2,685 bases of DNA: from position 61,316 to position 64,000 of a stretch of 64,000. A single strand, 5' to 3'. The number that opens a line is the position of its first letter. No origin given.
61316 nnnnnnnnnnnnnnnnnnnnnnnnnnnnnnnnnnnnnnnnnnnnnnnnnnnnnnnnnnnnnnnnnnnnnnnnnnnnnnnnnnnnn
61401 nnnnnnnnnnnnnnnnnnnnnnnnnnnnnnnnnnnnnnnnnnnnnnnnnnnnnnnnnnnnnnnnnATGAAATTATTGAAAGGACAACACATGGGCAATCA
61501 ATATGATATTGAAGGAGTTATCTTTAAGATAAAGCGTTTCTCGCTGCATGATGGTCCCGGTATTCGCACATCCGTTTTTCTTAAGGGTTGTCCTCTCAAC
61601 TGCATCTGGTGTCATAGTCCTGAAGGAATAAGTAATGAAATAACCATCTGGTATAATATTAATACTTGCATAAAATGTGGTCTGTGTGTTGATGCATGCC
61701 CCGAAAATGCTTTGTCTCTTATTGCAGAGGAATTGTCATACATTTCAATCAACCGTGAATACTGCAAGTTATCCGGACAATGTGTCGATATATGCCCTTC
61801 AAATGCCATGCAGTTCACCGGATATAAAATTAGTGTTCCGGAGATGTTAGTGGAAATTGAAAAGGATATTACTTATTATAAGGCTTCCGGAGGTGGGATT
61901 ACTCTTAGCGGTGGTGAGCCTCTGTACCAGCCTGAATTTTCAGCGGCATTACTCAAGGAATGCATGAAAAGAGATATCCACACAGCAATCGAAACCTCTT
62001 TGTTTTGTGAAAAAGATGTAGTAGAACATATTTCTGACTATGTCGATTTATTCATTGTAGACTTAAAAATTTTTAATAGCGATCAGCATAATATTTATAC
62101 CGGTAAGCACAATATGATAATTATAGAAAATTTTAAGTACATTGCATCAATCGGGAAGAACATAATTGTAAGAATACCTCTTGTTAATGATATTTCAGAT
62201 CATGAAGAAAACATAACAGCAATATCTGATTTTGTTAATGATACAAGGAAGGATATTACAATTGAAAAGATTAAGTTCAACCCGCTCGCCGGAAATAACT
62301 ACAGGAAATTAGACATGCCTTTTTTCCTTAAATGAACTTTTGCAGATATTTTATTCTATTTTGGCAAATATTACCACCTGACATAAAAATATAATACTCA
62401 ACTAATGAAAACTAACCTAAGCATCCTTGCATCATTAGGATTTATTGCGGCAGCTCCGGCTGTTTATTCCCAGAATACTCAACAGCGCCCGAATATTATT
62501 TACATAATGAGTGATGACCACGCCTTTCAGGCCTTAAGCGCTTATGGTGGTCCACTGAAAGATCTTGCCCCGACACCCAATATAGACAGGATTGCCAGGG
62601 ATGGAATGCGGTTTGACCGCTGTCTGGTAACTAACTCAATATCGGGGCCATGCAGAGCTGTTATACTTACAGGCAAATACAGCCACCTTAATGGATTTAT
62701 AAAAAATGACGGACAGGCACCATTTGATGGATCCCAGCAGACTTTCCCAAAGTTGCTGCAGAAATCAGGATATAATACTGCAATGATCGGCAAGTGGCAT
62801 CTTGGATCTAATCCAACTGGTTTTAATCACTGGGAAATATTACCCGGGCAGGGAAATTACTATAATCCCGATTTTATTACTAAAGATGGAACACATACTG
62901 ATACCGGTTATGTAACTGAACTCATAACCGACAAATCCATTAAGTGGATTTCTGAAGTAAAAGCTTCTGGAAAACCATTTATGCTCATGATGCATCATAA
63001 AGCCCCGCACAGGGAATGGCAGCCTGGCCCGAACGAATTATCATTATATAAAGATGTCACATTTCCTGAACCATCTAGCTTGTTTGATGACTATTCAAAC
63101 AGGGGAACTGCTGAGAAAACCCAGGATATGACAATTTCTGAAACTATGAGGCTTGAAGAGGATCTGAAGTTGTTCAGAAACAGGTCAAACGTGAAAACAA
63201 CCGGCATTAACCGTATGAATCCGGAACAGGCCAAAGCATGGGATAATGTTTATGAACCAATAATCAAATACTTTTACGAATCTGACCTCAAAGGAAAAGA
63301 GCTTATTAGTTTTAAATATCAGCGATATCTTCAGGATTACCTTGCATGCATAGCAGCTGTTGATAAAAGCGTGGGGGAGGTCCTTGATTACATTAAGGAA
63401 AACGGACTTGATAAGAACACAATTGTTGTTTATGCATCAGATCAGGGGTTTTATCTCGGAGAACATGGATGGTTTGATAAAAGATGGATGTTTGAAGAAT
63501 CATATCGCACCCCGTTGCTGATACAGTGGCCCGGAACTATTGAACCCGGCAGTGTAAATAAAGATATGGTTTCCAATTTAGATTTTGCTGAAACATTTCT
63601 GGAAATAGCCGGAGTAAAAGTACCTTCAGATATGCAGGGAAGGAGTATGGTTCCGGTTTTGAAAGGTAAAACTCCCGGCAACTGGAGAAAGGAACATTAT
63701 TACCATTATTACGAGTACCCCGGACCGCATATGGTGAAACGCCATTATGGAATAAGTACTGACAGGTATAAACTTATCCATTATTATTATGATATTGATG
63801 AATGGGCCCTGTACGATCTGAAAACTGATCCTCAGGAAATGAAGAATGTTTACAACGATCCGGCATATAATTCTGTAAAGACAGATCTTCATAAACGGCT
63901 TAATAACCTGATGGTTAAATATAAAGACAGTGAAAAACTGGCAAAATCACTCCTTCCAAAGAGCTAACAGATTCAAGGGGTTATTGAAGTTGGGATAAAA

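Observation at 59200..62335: Glycyl-radical 1,2-eliminase-type enzyme and its activase embedded in a run of six sulfatases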

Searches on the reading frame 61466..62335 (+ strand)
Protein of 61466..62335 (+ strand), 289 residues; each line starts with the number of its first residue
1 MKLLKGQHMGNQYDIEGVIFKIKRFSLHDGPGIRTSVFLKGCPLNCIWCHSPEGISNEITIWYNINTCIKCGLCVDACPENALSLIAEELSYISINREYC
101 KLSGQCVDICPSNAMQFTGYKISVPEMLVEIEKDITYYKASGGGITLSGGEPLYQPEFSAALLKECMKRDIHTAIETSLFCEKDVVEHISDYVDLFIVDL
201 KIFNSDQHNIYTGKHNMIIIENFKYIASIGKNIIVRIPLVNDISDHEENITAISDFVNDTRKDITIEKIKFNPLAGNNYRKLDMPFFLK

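Call 5: search_protein_families(library=pfam, proteins=[window:61466-62335:+])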
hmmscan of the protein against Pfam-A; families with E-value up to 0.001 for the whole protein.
window:61466-62335:+ (289 aa): 11 families
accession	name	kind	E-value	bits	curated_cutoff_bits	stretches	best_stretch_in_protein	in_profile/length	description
PF04055.27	Radical_SAM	-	4.1e-14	53.5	29.5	1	38-249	3-161/166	Radical SAM superfamily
PF13353.11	Fer4_12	-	1.7e-10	41.8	22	1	29-202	2-117/137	4Fe-4S single cluster domain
PF00037.32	Fer4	-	2.4e-10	40.2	21.1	1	63-83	3-23/24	4Fe-4S binding domain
PF12838.12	Fer4_7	-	2.5e-10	41.1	27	1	67-114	1-52/52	4Fe-4S dicluster domain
PF12837.12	Fer4_6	-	6.1e-10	39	25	1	64-83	5-24/24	4Fe-4S binding domain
PF13237.11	Fer4_10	-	1.7e-09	37.9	25.5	1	61-111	2-53/53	4Fe-4S dicluster domain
PF12797.12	Fer4_2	-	6.1e-08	32.6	24.5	1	61-80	3-22/22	4Fe-4S binding domain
PF13484.11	Fer4_16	-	7.8e-08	33.4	30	1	67-86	1-20/66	4Fe-4S double cluster binding domain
PF14697.11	Fer4_21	-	8.8e-08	32.6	35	1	66-115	6-57/59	4Fe-4S dicluster domain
PF13187.11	Fer4_9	-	2.1e-06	28.1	27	1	68-115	2-52/52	4Fe-4S dicluster domain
PF12800.12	Fer4_4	-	2.1e-06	28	24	1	66-80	2-16/17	4Fe-4S binding domain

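Call 6: search_protein_families(library=ncbifam, proteins=[window:61466-62335:+])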
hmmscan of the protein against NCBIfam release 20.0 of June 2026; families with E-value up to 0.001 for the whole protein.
window:61466-62335:+ (289 aa): 71 families (the best 25 are shown)
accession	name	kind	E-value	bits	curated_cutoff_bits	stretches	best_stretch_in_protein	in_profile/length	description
TIGR02494.1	PFLE_PFLC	subfamily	3.1e-93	312.2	174.35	1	19-285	1-268/293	glycyl-radical enzyme activating protein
NF043069.1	T4HPD_activ_SAM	equivalog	6.3e-86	288.4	425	1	17-286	2-268/299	trans-4-hydroxy-L-proline dehydratase activase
NF048010.1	SfplDhtActHpsHDes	equivalog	2e-83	279.6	430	1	15-286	4-278/298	(2S)-3-sulfopropanediol dehydratase activating enzyme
NF048008.1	SfplDhtActHpfHKleb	equivalog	2.5e-75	253.7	500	1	18-287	1-274/308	(2S)-3-sulfopropanediol dehydratase activating enzyme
TIGR04395.1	cutC_activ_rSAM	equivalog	7.5e-75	252.1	360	1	17-286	5-277/309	choline TMA-lyase-activating enzyme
NF033719.1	ind_deCO2_activ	equivalog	3.9e-74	249.7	425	1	17-288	1-275/302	indoleacetate decarboxylase activase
NF033717.2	HPDL_rSAM_activ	equivalog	2.1e-66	224.3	420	1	16-284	3-274/311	4-hydroxyphenylacetate decarboxylase activase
TIGR04003.1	rSAM_BssD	equivalog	8.6e-64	215.7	496.45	1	18-270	2-258/314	[benzylsuccinate synthase]-activating enzyme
TIGR04041.1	activase_YjjW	hypoth_equivalog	2.6e-50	171.4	250.2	1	17-273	2-240/276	YjjW family glycine radical enzyme activase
NF007483.0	PRK10076.1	equivalog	1e-49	169.3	326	2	100-288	76-263/292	[formate-C-acetyltransferase]-activating enzyme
TIGR02493.1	PFLA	equivalog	4.6e-44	150.5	231.75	2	118-288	42-214/235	pyruvate formate-lyase-activating protein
NF008356.0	PRK11145.1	equivalog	6.6e-33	114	375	2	118-273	47-201/246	pyruvate formate lyase 1-activating protein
TIGR02495.1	NrdG2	equivalog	2.2e-14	53.3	131.15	2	143-262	64-185/193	anaerobic ribonucleoside-triphosphate reductase activating protein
TIGR02491.1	NrdG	equivalog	2.4e-11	43.8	126.1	1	20-56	3-39/154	anaerobic ribonucleoside-triphosphate reductase activating protein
NF006221.0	PRK08348.1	subfamily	3.6e-11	42.9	124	1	60-117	38-94/136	NADH-plastoquinone oxidoreductase subunit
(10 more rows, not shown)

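Call 58: list_cluster_members(proteins=[P0001, window:61466-62335:+, window:57445-59118:+, window:24687-25952:+])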
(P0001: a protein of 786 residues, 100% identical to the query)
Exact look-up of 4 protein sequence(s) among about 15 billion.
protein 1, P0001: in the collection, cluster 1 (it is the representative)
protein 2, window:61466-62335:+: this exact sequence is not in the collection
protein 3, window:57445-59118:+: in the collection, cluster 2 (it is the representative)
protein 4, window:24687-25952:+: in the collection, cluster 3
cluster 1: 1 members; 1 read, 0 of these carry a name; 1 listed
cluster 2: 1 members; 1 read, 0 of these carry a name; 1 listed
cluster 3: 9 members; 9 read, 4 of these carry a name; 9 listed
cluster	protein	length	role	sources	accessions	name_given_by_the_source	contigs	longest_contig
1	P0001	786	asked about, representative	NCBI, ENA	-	-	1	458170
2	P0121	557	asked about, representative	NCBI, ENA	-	-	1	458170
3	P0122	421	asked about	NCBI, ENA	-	-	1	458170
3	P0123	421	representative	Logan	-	-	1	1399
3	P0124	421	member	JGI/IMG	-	L-rhamnose isomerase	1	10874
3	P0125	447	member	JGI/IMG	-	L-rhamnose isomerase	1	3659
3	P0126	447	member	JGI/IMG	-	L-rhamnose isomerase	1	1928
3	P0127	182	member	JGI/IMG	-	L-rhamnose isomerase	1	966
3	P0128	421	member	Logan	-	-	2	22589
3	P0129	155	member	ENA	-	-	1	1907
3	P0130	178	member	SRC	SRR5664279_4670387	-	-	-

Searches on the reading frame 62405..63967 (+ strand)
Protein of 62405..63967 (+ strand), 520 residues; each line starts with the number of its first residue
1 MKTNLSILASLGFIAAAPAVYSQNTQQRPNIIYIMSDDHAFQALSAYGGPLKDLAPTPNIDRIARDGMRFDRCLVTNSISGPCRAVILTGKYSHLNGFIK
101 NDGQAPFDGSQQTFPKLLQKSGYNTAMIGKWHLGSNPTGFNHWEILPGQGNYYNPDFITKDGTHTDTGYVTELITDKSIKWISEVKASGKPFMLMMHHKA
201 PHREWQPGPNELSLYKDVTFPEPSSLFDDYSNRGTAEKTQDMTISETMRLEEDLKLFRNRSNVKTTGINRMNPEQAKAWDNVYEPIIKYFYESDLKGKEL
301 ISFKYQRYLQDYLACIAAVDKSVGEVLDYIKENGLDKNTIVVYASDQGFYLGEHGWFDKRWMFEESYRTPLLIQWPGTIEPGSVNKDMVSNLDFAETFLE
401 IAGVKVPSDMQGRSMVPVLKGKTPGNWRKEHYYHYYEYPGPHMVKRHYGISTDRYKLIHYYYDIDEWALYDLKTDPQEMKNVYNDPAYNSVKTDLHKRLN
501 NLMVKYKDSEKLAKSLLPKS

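Call 5: search_protein_families(library=pfam, proteins=[window:62405-63967:+])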
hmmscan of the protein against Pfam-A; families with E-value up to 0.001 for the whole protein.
window:62405-63967:+ (520 aa): 3 families
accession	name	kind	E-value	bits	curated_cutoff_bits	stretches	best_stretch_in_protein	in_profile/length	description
PF16347.10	SGSH_C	-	1.5e-74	249.7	29.3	1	352-503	1-152/154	N-sulphoglucosamine sulphohydrolase, C-terminal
PF00884.28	Sulfatase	-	1.4e-52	179.4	25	1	29-404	1-301/301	Sulfatase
PF01663.27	Phosphodiest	-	1.2e-08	35.4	23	1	55-352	18-224/342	Type I phosphodiesterase / nucleotide pyrophosphatase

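Call 6: search_protein_families(library=ncbifam, proteins=[window:62405-63967:+])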
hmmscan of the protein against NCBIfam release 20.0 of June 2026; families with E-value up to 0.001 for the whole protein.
window:62405-63967:+ (520 aa): 6 families
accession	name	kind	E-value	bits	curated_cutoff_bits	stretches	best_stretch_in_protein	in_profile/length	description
NF010322.0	PRK13759.1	equivalog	3.2e-61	207.3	481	3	300-500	258-454/486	arylsulfatase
TIGR03417.1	chol_sulfatase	equivalog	8.5e-45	153.6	433.45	2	270-498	213-435/500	choline-sulfatase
NF045661.1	HdlasePehA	equivalog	1.7e-41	142.4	900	2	288-508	260-490/506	phosphoric/sulfuric ester hydrolase PehA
NF052527.1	Mn_arylsulf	exception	1.5e-36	126.3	850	2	295-505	251-454/479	manganese-dependent arylsulfatase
NF038282.1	LapC_YejM_PbgA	exception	1.1e-06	27.3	825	1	273-394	375-492/584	LPS biosynthesis-modulating metalloenzyme YejM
NF053595.1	LptchSynLtaSGpos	equivalog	0.00083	18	970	0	309-406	427-530/626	lipoteichoic acid synthase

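Call 28: find_encoding_contigs(protein=window:62405-63967:+, flank=10000, max_places=3)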
Protein window:62405-63967:+ (520 aa): no gene with exactly this product is on record in the collection.

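Call 47: search_solved_structures(query=window:62405-63967:+, max_evalue=1e-10)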
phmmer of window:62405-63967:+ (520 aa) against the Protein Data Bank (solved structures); distinct sequences matched with E-value up to 1e-10: 83 (the best 60 are shown).
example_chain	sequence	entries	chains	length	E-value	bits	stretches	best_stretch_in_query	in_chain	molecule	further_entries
9s03_A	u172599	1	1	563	2.5e-174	584.2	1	27-515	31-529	Putative sulfatase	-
5g2v_A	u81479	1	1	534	8.7e-174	582.4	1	26-511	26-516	N-ACETYLGLUCOSAMINE-6-SULFATASE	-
7p24_AAA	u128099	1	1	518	6.3e-168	563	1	25-511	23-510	Mucin-desulfating sulfatase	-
7ebp_A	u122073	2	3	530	8.2e-142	476.8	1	26-510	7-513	Sulfatase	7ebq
9s8y_A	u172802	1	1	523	1.2e-140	473.1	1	28-510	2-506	Sulfatase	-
7lha_A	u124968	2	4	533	1.2e-102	347.6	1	25-462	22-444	Exo-L-galactose-6-sulfatase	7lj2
7snj_A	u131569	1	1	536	3e-97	329.8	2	8-240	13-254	Arylsulfatase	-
7sno_A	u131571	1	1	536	2.6e-96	326.7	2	8-240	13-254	Arylsulfatase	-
6hr5_A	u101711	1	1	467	2.5e-50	175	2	304-508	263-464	Alpha-L-rhamnosidase/sulfatase (GH78)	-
7stt_A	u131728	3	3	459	1.1e-43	153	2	313-488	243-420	N-acetylgalactosamine-6-sulfatase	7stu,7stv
9ihk_D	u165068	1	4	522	1.4e-43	152.7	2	307-508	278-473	Sulfatase_S1_30A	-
2qzu_A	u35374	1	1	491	2e-40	142.3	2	295-485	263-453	Putative sulfatase yidJ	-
6pt6_B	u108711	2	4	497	5.9e-39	137.4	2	310-499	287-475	exo-2S-iota carrageenan S1 sulfatase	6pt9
6ptk_A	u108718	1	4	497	1.4e-38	136.2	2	310-499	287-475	exo-2S-iota carrageenan S1 sulfatase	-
6pt4_B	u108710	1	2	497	2.6e-38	135.3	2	310-499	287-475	exo-2S-iota carrageenan S1 sulfatase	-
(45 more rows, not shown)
